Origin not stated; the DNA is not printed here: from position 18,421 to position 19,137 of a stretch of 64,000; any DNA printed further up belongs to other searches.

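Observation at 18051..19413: Reverse-oriented H-NS module with palindromic operator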

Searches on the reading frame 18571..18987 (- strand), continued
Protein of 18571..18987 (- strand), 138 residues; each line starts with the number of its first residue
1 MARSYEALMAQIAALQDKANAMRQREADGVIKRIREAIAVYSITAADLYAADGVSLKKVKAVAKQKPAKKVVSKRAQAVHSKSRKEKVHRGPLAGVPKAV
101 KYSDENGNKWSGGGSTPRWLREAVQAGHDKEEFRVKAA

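Call 85: fold_search(model_id=the predicted structure, library=pdb)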
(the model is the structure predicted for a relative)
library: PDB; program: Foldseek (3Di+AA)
matches with E <= 10: 7; with E <= 0.001: 0
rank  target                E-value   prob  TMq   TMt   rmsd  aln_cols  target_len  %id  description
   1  2lev_MODEL_1_A        5.4e-03  1.00  0.27  0.60   9.4        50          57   44  Structure of the DNA complex of the C-Terminal domain of Ler (released 2011-12-07)
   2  2l93_MODEL_1_A        7.7e-02  0.97  0.23  0.56   4.0        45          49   36  Solution structure of the C-terminal domain of Salmonella H-NS (released 2011-06-15)
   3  2l92_MODEL_1_A        1.3e-01  0.99  0.23  0.65   2.0        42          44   33  Solution structure of the C-terminal domain of H-NS like protein Bv3F (released 2011-06-15)
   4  1hnr                  2.5e-01  0.47  0.21  0.45   4.6        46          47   35  H-NS (DNA-BINDING DOMAIN) (released 1995-07-10)
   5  4oo1_J                3.8e+00  0.01  0.11  0.05  16.6       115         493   15  Structure of an Rrp6-RNA exosome complex bound to poly(A) RNA (released 2014-07-02)
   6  7xn7_D                6.7e+00  0.01  0.11  0.09  12.2        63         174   22  RNA polymerase II elongation complex containing Spt4/5, Elf1, Spt6, Spn1 and Paf1C (released 2022-09-07)
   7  5xn7_B                9.5e+00  0.02  0.12  0.04   8.3        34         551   26  Crystal structure of the effector domain RID of Vibrio vulnificus MARTX toxin (released 2017-09-27)

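Call 93: find_related_loci(query=A4, collection=genome_contigs, flank=4000)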
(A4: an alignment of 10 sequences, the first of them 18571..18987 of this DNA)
Query A4 (138 aa) in genome_contigs; peptide patterns used: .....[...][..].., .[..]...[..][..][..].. (x = any residue, [..] = any of these).
71 stretches matched a pattern; 4 encode a relative of the query (tblastn E <= 1e-3); 4 distinct loci.
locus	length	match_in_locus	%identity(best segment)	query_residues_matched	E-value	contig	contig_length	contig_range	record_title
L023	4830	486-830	43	1-135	2e-24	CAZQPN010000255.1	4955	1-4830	MAG TPA_asm: uncultured Rubrivivax sp. isolate SRP319275_co1_40 genome assembly, contig: NODE_25102_length_4955_cov_9.61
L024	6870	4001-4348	38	1-136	9e-22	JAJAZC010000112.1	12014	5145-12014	MAG: Rubrivivax sp. isolate CAN_BIN27 c_000000110995, whole genome shotgun sequence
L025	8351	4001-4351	35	1-135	4e-20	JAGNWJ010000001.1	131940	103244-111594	MAG: Rhizobacter sp. isolate Go_SlAct_bin_45 Go_SlAct_271_length_131940_cov_147.109443, whole genome shotgun sequence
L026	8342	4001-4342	34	1-135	7e-17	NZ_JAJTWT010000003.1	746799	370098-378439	Pelomonas caseinilytica strain P7 contig3, whole genome shotgun sequence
